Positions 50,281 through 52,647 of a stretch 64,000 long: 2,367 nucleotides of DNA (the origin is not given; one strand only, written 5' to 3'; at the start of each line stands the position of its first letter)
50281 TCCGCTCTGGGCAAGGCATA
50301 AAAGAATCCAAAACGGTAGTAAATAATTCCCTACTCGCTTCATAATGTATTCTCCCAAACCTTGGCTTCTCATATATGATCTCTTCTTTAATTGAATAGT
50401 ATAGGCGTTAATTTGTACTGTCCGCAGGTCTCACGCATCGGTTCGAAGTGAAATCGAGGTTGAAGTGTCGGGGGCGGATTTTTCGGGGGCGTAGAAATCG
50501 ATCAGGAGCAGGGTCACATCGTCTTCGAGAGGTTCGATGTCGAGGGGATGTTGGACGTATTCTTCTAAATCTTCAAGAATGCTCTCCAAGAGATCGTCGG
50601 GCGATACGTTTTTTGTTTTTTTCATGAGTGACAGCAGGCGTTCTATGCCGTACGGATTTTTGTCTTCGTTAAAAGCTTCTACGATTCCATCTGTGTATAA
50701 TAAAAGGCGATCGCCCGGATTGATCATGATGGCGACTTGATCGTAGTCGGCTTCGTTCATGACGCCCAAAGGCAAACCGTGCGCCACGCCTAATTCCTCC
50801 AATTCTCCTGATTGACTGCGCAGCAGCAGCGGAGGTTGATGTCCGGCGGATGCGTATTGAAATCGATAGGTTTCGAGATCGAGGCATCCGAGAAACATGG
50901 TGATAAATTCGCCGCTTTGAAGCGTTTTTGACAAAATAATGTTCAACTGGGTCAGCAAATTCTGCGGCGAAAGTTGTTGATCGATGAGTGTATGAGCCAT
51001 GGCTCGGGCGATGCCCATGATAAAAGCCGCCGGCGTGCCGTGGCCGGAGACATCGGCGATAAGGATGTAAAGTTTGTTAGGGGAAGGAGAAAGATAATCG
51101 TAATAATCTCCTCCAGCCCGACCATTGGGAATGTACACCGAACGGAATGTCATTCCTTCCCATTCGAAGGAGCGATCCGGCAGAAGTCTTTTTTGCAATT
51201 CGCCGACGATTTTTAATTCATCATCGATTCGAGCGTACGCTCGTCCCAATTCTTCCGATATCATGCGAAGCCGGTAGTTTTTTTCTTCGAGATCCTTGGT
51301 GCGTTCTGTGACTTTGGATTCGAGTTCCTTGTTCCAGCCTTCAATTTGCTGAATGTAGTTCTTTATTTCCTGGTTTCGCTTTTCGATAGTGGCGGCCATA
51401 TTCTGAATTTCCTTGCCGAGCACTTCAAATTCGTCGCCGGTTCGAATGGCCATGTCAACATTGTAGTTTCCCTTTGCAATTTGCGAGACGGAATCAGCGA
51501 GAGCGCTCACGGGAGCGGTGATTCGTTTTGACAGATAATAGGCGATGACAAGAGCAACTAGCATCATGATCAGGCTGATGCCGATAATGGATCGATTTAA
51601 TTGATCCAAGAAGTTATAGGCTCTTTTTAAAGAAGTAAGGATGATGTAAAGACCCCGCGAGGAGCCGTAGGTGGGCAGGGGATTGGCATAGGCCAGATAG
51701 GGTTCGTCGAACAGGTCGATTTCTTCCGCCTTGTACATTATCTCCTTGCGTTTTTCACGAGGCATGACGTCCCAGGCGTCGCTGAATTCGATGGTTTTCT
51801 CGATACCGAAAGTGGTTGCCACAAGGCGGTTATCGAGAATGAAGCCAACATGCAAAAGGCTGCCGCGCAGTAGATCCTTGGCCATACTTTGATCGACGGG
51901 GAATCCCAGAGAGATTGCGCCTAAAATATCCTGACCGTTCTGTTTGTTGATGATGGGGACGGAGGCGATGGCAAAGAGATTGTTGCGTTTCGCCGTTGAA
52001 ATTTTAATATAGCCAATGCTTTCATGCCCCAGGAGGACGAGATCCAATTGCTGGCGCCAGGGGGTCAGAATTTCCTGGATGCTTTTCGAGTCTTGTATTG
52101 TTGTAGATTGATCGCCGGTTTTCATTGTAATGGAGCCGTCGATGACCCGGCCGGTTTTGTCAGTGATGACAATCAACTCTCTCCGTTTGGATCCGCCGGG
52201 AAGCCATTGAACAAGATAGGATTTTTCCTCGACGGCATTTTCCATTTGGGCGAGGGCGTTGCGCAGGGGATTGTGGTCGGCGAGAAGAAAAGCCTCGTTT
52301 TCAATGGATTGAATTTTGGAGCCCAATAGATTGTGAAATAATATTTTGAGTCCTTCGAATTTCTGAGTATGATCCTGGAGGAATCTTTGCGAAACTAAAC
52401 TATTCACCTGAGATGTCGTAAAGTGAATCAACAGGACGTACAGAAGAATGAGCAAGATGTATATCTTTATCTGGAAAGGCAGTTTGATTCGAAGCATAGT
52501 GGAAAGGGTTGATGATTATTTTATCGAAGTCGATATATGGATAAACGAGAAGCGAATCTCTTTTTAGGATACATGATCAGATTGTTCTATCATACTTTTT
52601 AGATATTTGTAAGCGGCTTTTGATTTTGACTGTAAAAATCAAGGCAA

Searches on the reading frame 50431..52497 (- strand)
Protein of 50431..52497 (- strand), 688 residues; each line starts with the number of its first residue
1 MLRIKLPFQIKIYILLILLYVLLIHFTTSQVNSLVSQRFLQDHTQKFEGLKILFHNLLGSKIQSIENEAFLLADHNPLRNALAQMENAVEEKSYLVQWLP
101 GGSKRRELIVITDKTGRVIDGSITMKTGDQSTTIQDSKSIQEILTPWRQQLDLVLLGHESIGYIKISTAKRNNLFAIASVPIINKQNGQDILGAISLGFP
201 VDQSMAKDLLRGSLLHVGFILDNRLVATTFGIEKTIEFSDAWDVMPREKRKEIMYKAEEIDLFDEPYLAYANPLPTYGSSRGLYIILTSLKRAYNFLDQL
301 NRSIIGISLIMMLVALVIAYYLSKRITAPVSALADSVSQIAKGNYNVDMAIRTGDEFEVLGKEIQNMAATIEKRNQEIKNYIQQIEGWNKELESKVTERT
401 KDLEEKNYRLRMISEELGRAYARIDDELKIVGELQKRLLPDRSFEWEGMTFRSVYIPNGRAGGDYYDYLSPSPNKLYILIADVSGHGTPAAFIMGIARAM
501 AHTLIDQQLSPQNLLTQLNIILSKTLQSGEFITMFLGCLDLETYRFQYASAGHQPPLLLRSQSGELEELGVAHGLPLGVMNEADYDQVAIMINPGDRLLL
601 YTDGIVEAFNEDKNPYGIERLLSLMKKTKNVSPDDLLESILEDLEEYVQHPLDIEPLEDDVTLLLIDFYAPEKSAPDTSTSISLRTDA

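Call 16: search_protein_families(library=pfam, proteins=[window:50431-52497:-])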
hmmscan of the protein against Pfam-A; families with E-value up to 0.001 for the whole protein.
window:50431-52497:- (688 aa): 3 families
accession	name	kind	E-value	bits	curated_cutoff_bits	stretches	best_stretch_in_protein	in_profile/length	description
PF07228.17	SpoIIE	-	2.5e-53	181.3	25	1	473-668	2-191/192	Stage II sporulation protein E (SpoIIE)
PF00672.30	HAMP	-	9.9e-09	35.8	25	1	322-372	2-52/53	HAMP domain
PF10234.14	Cluap1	-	6.8e-05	22.8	25.8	1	319-413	125-219/268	Clusterin-associated protein-1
